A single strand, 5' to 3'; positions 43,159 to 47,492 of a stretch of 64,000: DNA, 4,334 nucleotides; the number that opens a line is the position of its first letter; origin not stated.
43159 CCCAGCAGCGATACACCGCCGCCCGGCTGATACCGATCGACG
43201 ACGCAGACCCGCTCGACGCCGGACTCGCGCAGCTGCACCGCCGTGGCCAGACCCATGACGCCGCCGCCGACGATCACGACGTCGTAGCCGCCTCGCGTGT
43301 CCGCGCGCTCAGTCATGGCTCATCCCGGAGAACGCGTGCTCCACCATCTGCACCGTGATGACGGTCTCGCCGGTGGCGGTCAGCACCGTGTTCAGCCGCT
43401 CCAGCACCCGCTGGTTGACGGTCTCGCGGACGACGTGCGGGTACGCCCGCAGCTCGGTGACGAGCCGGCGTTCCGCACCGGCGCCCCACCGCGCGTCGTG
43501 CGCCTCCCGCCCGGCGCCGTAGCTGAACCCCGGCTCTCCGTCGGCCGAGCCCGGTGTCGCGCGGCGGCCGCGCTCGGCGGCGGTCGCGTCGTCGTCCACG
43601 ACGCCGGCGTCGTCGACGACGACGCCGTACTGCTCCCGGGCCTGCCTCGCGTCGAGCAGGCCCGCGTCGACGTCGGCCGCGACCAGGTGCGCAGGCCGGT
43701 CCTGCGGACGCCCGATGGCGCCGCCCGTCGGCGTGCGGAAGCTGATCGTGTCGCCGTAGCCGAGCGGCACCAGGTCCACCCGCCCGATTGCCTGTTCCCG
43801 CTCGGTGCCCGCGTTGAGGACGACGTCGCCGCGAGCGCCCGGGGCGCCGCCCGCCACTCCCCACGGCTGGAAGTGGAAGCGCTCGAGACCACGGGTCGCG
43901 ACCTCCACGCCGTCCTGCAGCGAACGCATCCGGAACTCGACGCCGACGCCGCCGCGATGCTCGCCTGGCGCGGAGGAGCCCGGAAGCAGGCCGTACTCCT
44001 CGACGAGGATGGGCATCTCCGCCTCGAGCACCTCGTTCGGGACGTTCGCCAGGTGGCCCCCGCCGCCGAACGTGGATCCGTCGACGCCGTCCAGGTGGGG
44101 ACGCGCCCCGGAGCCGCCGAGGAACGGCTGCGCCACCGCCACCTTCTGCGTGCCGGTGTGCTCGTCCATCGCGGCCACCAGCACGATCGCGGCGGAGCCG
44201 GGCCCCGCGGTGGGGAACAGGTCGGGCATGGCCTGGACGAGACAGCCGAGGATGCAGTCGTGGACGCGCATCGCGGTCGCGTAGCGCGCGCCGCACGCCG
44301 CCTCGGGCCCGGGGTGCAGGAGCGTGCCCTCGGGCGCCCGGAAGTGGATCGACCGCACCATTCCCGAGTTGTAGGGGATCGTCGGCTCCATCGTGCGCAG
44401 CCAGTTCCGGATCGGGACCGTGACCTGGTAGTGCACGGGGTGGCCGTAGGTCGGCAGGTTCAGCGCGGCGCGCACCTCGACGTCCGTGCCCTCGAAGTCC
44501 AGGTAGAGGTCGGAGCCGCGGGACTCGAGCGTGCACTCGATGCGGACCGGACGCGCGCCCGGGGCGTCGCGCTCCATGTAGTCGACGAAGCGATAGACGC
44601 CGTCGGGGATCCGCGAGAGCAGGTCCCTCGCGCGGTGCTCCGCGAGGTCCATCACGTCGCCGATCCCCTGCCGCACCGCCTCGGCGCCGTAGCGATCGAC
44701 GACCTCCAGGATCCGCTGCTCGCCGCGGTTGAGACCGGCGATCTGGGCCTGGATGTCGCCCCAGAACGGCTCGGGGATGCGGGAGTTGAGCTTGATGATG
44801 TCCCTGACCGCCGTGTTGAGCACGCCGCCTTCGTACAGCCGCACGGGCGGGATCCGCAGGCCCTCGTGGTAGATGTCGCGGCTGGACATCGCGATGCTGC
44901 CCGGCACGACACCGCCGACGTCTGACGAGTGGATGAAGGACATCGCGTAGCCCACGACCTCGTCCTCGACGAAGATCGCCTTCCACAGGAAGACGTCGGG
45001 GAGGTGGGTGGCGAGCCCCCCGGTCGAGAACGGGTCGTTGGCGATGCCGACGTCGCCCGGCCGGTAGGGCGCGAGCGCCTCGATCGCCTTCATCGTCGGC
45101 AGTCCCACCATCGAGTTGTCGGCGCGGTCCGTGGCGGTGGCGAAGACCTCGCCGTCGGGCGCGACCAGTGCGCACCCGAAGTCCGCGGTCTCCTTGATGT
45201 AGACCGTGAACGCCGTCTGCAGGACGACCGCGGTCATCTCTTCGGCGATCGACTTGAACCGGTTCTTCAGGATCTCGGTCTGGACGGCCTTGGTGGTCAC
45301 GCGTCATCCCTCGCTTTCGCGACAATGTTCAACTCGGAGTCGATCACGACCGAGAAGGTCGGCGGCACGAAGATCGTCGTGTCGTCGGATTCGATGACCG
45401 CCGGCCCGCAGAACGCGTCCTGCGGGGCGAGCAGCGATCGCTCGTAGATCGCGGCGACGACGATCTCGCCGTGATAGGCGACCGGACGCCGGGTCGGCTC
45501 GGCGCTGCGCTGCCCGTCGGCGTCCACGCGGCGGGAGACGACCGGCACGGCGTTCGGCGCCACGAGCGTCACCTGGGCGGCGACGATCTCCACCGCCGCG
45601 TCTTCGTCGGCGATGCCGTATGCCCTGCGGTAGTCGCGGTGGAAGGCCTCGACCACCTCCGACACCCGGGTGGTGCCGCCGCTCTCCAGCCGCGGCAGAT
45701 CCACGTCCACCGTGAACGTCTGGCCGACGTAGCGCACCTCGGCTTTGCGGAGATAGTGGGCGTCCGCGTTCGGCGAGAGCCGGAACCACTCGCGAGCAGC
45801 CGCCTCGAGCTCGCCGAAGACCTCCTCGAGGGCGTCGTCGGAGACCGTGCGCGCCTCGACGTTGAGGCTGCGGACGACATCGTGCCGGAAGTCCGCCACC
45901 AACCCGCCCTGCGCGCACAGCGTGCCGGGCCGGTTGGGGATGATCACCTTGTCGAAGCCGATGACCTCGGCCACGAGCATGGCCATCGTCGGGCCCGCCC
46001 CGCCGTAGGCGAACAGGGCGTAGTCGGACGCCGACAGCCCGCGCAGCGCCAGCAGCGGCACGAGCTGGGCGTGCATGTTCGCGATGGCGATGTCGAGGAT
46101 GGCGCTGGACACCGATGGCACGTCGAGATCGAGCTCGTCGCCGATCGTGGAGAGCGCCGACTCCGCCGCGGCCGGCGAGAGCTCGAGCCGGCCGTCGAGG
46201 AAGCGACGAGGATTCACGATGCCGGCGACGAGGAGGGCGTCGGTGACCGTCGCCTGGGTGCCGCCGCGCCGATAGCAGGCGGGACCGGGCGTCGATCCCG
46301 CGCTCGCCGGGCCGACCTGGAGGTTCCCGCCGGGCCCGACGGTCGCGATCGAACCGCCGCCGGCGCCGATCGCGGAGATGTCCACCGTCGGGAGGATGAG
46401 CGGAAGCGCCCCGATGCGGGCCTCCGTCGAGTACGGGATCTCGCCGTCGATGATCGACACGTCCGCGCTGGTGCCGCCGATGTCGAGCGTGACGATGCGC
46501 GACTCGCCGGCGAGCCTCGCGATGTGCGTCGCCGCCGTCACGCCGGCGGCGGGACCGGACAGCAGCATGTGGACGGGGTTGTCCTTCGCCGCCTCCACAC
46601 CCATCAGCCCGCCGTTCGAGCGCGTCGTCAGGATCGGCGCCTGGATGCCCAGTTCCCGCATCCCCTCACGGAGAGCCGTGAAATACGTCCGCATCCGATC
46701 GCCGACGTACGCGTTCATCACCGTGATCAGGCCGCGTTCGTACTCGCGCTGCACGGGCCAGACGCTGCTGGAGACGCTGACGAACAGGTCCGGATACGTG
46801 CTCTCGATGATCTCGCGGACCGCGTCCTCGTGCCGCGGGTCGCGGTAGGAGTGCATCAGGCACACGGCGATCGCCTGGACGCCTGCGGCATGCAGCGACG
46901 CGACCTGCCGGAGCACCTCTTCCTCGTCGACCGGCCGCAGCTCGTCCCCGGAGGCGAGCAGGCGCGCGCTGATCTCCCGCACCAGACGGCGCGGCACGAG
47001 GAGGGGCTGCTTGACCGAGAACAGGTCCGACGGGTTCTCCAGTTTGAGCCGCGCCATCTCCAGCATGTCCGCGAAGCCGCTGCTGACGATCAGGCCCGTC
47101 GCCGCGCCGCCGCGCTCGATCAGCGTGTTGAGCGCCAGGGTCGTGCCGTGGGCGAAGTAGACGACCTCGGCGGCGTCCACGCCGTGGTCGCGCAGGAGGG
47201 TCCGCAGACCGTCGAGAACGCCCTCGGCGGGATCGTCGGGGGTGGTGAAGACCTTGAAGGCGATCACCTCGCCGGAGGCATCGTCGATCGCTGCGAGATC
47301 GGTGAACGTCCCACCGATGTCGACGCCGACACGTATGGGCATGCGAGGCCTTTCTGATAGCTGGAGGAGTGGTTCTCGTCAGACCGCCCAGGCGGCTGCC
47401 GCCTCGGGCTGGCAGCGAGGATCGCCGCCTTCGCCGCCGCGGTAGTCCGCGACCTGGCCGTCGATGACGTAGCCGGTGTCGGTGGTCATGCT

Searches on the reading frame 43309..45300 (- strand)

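Call 8: search_protein_families(library=pfam, proteins=[window:43309-45300:-])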
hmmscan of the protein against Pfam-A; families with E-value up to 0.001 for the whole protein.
window:43309-45300:- (663 aa): 1 family
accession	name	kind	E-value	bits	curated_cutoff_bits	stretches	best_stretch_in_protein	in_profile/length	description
PF02538.19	Hydantoinase_B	-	5.7e-137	457.7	26.8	1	5-532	2-519/519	Hydantoinase B/oxoprolinase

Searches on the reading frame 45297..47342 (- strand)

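Call 8: search_protein_families(library=pfam, proteins=[window:45297-47342:-])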
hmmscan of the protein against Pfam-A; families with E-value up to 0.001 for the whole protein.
window:45297-47342:- (681 aa): 3 families
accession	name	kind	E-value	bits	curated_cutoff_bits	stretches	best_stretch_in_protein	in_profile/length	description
PF01968.24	Hydantoinase_A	-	5e-82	275.8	22.9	1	206-488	4-290/291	Hydantoinase/oxoprolinase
PF05378.19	Hydant_A_N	-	1.3e-51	175.2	25.2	1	4-181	1-174/176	Hydantoinase/oxoprolinase N-terminal region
PF19278.4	Hydant_A_C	-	4.3e-17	62.6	21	1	502-669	11-184/193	Hydantoinase/oxoprolinase C-terminal domain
